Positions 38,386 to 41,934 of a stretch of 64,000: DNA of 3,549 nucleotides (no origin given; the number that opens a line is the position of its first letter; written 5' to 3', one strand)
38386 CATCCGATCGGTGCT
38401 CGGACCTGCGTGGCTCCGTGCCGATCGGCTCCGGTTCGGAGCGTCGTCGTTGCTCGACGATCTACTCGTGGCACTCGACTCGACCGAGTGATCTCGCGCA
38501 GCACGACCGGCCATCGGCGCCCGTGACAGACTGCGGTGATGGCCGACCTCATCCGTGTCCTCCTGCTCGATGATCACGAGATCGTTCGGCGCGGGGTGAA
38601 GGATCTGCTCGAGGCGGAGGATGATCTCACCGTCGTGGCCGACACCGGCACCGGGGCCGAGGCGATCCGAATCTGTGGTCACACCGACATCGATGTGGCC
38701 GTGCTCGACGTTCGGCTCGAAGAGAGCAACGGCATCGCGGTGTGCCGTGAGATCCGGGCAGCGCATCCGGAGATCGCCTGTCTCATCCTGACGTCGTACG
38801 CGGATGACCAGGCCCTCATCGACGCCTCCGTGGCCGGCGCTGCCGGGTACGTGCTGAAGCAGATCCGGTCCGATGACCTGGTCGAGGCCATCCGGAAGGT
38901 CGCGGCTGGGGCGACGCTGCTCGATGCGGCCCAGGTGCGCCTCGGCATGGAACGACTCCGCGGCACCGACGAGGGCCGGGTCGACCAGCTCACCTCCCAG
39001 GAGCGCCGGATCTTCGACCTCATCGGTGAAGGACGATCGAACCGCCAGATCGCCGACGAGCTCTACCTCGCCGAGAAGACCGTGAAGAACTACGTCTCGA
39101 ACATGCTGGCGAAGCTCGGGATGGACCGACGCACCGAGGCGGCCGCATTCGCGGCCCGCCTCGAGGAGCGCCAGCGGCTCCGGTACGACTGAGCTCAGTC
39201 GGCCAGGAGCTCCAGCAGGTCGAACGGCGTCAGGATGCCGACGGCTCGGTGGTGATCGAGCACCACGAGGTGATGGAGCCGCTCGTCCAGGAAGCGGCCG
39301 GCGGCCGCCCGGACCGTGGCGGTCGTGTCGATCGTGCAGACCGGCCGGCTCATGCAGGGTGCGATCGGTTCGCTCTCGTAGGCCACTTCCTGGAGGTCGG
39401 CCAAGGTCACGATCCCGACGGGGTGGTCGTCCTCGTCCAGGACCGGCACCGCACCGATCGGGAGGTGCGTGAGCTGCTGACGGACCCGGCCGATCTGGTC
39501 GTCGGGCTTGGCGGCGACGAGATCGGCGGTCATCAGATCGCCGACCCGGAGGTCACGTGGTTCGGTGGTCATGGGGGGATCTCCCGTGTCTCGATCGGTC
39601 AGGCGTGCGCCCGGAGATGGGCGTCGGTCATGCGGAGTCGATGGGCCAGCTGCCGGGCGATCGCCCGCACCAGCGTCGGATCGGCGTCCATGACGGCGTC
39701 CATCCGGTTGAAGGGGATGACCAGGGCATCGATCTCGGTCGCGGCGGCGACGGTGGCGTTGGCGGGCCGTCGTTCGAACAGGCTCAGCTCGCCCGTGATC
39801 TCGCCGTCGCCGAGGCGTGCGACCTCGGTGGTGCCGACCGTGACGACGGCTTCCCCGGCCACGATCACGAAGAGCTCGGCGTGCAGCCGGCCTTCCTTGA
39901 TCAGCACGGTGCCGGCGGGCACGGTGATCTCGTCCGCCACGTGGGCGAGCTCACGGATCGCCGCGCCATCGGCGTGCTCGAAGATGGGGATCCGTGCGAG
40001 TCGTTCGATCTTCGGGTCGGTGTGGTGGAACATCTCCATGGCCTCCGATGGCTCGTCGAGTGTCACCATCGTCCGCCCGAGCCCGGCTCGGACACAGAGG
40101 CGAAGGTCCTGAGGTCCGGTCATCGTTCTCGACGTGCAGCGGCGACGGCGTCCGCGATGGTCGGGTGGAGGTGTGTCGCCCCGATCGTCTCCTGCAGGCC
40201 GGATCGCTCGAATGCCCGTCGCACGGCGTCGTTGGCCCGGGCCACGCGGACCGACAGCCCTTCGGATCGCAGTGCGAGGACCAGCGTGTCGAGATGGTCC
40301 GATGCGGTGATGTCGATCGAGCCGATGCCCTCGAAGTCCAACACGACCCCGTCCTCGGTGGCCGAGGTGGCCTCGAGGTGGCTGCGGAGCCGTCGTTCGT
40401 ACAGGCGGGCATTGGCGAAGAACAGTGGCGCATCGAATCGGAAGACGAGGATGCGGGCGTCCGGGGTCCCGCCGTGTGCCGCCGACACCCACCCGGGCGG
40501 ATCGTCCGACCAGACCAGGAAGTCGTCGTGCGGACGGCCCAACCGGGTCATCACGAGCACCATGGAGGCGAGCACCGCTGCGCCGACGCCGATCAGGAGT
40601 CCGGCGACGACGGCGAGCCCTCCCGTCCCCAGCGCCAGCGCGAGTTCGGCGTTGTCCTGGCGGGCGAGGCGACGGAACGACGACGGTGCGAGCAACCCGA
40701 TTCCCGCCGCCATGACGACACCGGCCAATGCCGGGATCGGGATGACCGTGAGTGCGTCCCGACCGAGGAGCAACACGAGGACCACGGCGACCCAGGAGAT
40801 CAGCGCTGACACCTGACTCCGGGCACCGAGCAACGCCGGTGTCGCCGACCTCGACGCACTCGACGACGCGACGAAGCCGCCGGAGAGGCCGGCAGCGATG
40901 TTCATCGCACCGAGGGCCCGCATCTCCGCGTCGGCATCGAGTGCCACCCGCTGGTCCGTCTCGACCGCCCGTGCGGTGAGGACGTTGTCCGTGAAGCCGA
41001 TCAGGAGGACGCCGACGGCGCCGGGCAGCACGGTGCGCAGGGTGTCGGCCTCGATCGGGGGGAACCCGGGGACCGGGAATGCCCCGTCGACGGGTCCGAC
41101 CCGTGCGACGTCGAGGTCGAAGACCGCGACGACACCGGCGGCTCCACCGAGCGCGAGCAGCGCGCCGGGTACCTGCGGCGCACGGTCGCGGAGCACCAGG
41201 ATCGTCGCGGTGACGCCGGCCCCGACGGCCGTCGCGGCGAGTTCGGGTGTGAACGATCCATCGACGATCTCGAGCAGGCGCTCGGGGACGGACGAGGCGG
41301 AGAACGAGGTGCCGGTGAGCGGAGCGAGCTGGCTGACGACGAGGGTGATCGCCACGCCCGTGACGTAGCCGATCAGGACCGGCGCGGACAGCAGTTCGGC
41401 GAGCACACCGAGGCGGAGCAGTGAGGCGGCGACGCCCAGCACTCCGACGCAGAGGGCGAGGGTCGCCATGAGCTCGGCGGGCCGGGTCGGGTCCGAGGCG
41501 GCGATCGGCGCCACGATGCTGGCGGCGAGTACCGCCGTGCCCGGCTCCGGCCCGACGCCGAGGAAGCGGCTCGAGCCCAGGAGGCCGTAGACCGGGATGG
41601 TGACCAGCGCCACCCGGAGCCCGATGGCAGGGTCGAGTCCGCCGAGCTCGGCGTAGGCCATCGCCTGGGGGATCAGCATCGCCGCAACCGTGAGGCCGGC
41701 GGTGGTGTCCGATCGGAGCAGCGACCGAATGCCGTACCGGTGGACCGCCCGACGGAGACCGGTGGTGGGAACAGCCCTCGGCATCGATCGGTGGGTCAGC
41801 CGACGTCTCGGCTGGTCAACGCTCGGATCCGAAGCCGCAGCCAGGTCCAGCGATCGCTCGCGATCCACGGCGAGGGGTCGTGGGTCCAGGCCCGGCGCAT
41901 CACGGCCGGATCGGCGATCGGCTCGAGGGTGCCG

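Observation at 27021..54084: Chromosomally clustered hypoxia/dormancy-type gene set organised around a DosR/DevR orthologue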

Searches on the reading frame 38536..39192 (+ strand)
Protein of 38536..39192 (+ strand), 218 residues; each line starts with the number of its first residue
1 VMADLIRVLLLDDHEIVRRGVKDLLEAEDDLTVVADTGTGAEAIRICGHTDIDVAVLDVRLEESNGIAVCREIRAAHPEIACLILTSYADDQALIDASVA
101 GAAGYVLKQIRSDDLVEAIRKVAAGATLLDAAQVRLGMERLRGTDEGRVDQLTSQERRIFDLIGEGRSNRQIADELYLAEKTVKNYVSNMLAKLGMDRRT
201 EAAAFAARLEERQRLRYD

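Call 7: search_protein_families(library=pfam, proteins=[window:38536-39192:+], max_evalue=0.01)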
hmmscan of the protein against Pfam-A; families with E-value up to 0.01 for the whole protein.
window:38536-39192:+ (218 aa): 4 families
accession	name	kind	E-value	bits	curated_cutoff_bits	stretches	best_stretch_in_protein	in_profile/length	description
PF00072.30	Response_reg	-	2.2e-24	86.2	30.2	1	8-120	1-111/111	Response regulator receiver domain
PF00196.25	GerE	-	1.3e-16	60.4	23.5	1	150-206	1-57/57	Bacterial regulatory proteins, luxR family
PF08281.18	Sigma70_r4_2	-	3.7e-06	26.9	25.7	1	149-194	8-54/54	Sigma-70, region 4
PF13936.12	HTH_38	-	0.00016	21.8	27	1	151-183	4-37/44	Helix-turn-helix domain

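Call 9: search_solved_structures(query=window:38536-39192:+, show_alignments=2, max_evalue=1e-10)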
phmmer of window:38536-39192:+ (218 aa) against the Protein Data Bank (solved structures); distinct sequences matched with E-value up to 1e-10: 25.
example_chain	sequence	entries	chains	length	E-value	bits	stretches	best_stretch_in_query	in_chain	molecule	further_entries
3c3w_A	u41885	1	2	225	1e-60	208.2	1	5-211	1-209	TWO COMPONENT TRANSCRIPTIONAL REGULATORY PROTEIN DEVR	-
5hev_A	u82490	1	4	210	1.8e-38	135.7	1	5-207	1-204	Response regulator protein VraR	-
7ve6_A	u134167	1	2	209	1.6e-32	116.3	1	6-207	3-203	Response regulator protein VraR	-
4gvp_A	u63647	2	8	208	1.8e-32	116.1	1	6-207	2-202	Response regulator protein vraR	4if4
1a04_A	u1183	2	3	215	1.4e-30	109.9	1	7-206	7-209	NITRATE/NITRITE RESPONSE REGULATOR PROTEIN NARL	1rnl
4yn8_A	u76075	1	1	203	2.4e-27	99.4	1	6-208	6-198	Response regulator ChrA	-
4zmr_A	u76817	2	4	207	1.1e-23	87.4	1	6-206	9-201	Response regulator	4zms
4hye_A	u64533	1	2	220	1.4e-23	87.1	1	6-206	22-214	Response regulator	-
4ldz_A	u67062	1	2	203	7.2e-22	81.5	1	4-203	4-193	Transcriptional regulatory protein DesR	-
1zlj_A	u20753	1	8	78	1.5e-19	73.9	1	150-211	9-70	Dormancy Survival Regulator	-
1zlk_A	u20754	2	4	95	2.1e-19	73.5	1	149-211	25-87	Dormancy Survival Regulator | TWO COMPONENT TRANSCRIPTIONAL REGULATORY PROTEIN DEVR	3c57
3cz5_A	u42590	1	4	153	2.2e-17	66.9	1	5-144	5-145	Two-component response regulator, LuxR family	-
5f64_A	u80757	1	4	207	6.2e-16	62.1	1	6-208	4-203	Positive transcription regulator EvgA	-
8zwn_A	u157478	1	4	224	1.1e-15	61.3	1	7-208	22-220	DNA-binding transcriptional activator EvgA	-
6ekg_Y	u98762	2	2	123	1.2e-15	61.2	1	2-122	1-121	Chemotaxis protein CheY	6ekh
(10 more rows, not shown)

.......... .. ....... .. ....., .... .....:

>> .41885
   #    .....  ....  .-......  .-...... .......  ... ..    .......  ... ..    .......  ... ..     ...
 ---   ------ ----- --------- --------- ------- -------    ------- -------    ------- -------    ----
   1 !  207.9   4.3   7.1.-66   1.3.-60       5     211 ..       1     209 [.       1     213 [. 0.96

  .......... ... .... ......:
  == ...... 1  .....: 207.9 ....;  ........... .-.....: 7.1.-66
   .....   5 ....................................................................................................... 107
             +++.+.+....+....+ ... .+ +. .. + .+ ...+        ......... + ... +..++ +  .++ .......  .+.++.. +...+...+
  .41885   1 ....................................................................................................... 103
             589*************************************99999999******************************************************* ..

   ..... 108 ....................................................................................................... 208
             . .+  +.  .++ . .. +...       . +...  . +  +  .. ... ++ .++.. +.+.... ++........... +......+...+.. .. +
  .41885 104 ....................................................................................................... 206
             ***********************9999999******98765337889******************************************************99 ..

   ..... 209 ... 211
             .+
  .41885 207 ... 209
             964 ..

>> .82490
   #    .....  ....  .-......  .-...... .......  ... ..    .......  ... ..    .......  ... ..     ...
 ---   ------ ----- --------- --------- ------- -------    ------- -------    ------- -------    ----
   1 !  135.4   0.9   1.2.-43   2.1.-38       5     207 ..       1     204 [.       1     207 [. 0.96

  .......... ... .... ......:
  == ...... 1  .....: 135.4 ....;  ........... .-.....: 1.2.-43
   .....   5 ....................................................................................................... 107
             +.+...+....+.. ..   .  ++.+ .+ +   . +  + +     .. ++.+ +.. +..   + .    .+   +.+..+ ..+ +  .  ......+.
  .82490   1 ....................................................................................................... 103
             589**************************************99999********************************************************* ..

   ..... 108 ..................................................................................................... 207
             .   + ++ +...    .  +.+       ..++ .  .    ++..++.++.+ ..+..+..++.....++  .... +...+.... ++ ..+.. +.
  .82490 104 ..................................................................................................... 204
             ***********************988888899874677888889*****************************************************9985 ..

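Call 16: find_encoding_contigs(protein=window:38536-39192:+, flank=10000, max_places=6)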
Protein window:38536-39192:+ (218 aa): no gene with exactly this product is on record in the collection.

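Call 17: find_homologous_proteins(query=window:38536-39192:+, max_evalue=1e-20)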
Query window:38536-39192:+ (218 aa): 8000 proteins with E <= 1e-20 among 8000 candidates; the best 120 are listed.
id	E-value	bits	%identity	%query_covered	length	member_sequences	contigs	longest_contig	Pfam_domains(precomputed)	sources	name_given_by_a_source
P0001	1.5e-128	444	100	100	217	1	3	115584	PF00196.26,PF08281.19,PF00072.31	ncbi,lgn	-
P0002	1.6e-95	337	76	98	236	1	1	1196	PF00196.26,PF08281.19,PF00072.31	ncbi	-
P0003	2.6e-95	336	76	98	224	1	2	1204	PF00196.26,PF00072.31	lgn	-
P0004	2.7e-95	336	76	98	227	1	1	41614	PF00196.26,PF08281.19,PF00072.31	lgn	-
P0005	6.0e-95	335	75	98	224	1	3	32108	PF00196.26,PF00072.31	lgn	-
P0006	7.9e-95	334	75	98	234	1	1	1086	PF00196.26,PF08281.19,PF00072.31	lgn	-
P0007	1.5e-94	333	75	100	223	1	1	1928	PF00196.26,PF08281.19,PF00072.31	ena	-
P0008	3.8e-94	332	76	98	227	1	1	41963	PF00196.26,PF00072.31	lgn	-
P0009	7.7e-94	331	73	98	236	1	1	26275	PF00196.26,PF08281.19,PF00072.31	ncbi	-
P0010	9.9e-94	331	74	98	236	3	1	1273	PF00196.26,PF08281.19,PF00072.31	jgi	jgi:two-component system response regulator DevR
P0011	1.4e-93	330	75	98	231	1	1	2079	PF00196.26,PF00072.31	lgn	-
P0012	1.7e-93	330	74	98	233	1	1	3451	PF00196.26,PF08281.19,PF00072.31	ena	-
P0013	1.9e-93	330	74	98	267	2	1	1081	PF00196.26,PF08281.19,PF00072.31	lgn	-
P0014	3.0e-93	329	73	98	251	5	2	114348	PF00196.26,PF08281.19,PF00072.31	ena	-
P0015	4.1e-93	329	72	98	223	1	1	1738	PF00196.26,PF00072.31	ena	-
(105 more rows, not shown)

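Call 18: find_encoding_contigs(protein=P0001, flank=10000, max_places=4)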
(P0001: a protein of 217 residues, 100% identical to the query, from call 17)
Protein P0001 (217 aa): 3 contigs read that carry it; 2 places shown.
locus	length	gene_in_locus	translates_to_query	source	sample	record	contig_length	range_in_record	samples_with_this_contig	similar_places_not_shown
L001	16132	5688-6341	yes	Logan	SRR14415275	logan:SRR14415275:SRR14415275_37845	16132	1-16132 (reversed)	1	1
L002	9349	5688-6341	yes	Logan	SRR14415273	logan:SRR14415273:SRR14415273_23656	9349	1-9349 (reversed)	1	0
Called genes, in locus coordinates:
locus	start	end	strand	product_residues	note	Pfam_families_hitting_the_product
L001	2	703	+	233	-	?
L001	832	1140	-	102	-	-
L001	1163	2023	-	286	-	PF00582:Usp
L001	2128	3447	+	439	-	PF02550:AcetylCoA_hydro (weak), PF13336:AcetylCoA_hyd_C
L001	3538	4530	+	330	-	PF00389:2-Hacid_dh, PF02826:2-Hacid_dh_C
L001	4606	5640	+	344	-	PF01791:DeoC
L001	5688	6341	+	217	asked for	PF00072:Response_reg, PF00196:GerE, PF08281:Sigma70_r4_2 (weak)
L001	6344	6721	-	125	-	PF00571:CBS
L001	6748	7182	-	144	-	PF00027:cNMP_binding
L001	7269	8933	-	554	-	PF00916:Sulfate_transp, PF13466:STAS_2 (faint), PF01740:STAS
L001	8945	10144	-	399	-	PF12900:Pyridox_ox_2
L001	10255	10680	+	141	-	PF00582:Usp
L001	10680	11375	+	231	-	PF00582:Usp (faint)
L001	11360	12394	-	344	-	PF00072:Response_reg, PF07730:HisKA_3, PF13581:HATPase_c_2 (weak), PF02518:HATPase_c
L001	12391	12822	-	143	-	PF00072:Response_reg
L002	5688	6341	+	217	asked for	PF00072:Response_reg, PF00196:GerE, PF08281:Sigma70_r4_2 (weak)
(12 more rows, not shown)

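Call 19: find_related_loci(query=P0001, collection=genome_contigs, flank=10000)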
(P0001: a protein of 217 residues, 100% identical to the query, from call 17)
Query P0001 (217 aa) in genome_contigs; peptide patterns used: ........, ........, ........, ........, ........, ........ (x = any residue, [..] = any of these).
508 stretches matched a pattern; 274 encode a relative of the query (tblastn E <= 1e-3); the best 80 are kept; 80 distinct loci.
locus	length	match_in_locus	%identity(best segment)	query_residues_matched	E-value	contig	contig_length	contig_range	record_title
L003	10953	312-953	73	4-217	7e-104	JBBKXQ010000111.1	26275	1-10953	MAG: Acidimicrobiales bacterium isolate metabat_bins.134 k119_3161089, whole genome shotgun sequence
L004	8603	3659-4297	73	5-217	2e-102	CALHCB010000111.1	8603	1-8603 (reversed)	MAG: uncultured Acidimicrobiales bacterium isolate R4_Bin_Bin_147_sub_1 genome assembly, contig: c_000000998291, whole g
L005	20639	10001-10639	75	5-217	4e-102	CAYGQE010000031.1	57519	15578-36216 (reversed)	MAG TPA_asm: uncultured Acidimicrobiaceae bacterium isolate ERP117304_co3_171 genome assembly, contig: NODE_804_length_5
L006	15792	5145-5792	72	2-217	1e-101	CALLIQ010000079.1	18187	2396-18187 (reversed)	MAG: uncultured Acidimicrobiales bacterium isolate B4_Bin_METABAT__56_1 genome assembly, contig: c_000000011167, whole g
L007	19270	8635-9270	73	6-217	3e-98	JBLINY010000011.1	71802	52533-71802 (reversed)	MAG: Acidimicrobiales bacterium isolate 3300053785_183 Ga0535658_0000367, whole genome shotgun sequence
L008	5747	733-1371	73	5-217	3e-98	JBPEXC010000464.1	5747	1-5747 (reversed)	MAG: Acidimicrobiales bacterium isolate MAG14 MAG14_MAG14_464, whole genome shotgun sequence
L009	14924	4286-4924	70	5-217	5e-98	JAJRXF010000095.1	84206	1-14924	MAG: Actinomycetes bacterium isolate Dive96_bin3.128 k141_2509095, whole genome shotgun sequence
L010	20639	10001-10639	70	5-217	2e-97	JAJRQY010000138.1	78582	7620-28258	MAG: Actinomycetes bacterium isolate Dive100_bin2.26 k141_968394, whole genome shotgun sequence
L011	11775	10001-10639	72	5-217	3e-97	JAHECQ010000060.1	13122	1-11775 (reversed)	MAG: Acidimicrobiales bacterium isolate Ww173 NODE_10166_length_13122_cov_2.611953, whole genome shotgun sequence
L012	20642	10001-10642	69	4-217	1e-96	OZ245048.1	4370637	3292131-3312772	MAG: Acidimicrobiales bacterium isolate fd8095d6-3f49-4c9a-911c-9a204c92b890 genome assembly, chromosome: 1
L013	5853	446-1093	71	2-217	1e-96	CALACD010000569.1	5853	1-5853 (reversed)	MAG TPA_asm: uncultured Acidimicrobiia bacterium isolate ERR2206770_bin.153_CONCOCT_v1.1_MAG genome assembly, contig: ER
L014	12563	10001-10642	70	4-217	1e-95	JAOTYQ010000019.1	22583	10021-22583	MAG: Acidimicrobiia bacterium isolate 21_Jan_SF_Bin50 21_Jan_SF_Bin50_scaffold_1302_c1, whole genome shotgun sequence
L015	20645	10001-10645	70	3-217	7e-96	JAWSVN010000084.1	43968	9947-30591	MAG: Acidimicrobiales bacterium isolate PJM02_PBAT_act1 EcoflexJ0_contig_1307, whole genome shotgun sequence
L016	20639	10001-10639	69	5-217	2e-95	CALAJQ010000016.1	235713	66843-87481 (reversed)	MAG: uncultured Acidimicrobiales bacterium isolate L4_Bin_METABAT__47_1 genome assembly, contig: c_000000459691, whole g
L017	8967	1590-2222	71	5-215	5e-95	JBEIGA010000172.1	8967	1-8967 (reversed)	MAG: Acidimicrobiales bacterium isolate Sample-102-S76-bin-11 Sample_102_S76-bin_11-k141_1087129, whole genome shotgun s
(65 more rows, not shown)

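Call 35: search_protein_families(library=ncbifam, proteins=[window:38539-39192:+], max_evalue=0.001)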
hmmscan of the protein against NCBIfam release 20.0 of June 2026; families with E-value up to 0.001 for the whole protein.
window:38539-39192:+ (217 aa): 97 families (the best 25 are shown)
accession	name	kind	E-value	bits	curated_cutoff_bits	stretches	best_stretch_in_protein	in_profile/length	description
NF047785.1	respo_reg_MadR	equivalog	6.2e-49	166.2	300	1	5-207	1-205/209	MadR family response regulator transcription factor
NF007935.0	PRK10651.1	equivalog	6.2e-43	146.5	250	1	4-206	6-211/216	two-component system response regulator NarL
NF011896.0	PRK15369.1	equivalog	3.8e-39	134.5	242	1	5-209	4-208/211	two component system response regulator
NF052445.1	RespRegMctR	equivalog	2.8e-36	124.9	300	1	5-201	2-195/205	two-component system response regulator MctR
NF007018.1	PRK09483.1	equivalog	9.8e-33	113.6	280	1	4-207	1-205/217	UvrY/SirA/GacA family response regulator transcription factor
NF007708.0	PRK10403.1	equivalog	8.8e-31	107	343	1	6-202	8-205/215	nitrate/nitrite response regulator protein NarP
NF007685.0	PRK10360.1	equivalog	8e-27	94.3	258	1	5-202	2-189/196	response regulator transcription factor UhpA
NF007403.0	PRK09935.1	equivalog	2.1e-23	83.1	271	1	7-205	6-204/210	fimbria biosynthesis transcriptional regulator FimZ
NF007419.0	PRK09958.1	equivalog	1.6e-22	80.1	251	1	8-207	4-200/204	acid-sensing system DNA-binding response regulator EvgA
NF041830.1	RR_TF_ErdR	exception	3.7e-18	66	390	1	7-209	4-209/213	response regulator transcription factor ErdR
NF006900.1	PRK09390.1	equivalog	6.3e-18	65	255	1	1-196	1-188/203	response regulator FixJ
NF041367.1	CheY_Halo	equivalog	2.2e-16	60.2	200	1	7-121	1-113/114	chemotaxis protein CheY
NF001965.0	PRK00742.1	subfamily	1.3e-15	57.5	293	1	4-120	3-122/357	chemotaxis-specific protein-glutamate methyltransferase CheB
NF040749.1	tetrathio_RR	equivalog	3.7e-14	52.9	290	1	8-195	3-178/191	tetrathionate respiration response regulator TtrR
NF045991.1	RespRegCtrARhodob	equivalog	6.3e-14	52.2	350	1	5-162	1-161/224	response regulator transcription factor CtrA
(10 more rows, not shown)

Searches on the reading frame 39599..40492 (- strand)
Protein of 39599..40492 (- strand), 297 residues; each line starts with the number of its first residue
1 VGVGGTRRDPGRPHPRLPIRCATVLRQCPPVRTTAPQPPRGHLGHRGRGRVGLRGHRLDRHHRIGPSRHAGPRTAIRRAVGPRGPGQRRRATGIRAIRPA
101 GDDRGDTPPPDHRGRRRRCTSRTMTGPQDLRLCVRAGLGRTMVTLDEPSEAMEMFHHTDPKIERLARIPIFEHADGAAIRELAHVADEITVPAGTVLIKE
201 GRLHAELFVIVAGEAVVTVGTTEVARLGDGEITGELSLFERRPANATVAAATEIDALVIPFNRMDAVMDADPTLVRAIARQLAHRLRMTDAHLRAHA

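Call 7: search_protein_families(library=pfam, proteins=[window:39599-40492:-], max_evalue=0.01)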
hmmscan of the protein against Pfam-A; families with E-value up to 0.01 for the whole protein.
window:39599-40492:- (297 aa): 1 family
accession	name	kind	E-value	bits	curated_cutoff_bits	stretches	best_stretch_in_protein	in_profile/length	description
PF00027.35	cNMP_binding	-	4e-12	46.4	27.5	1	190-270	3-88/89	Cyclic nucleotide-binding domain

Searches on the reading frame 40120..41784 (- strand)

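Call 73: search_protein_families(library=ncbifam, proteins=[window:40120-41784:-], max_evalue=0.00001)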
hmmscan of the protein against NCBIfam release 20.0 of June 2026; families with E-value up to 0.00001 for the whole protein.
window:40120-41784:- (554 aa): 3 families
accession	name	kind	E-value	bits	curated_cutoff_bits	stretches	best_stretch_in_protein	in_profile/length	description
TIGR00815.1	sulP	subfamily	1e-88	298.3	380.45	1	15-546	7-565/565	sulfate permease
NF008660.1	PRK11660.1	equivalog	1.7e-37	129.1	614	2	246-552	275-567/572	C4-dicarboxylic acid transporter DauA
NF050096.1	BicarbTportBicA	equivalog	3.1e-34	118.4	880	1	23-546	12-539/547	bicarbonate transporter BicA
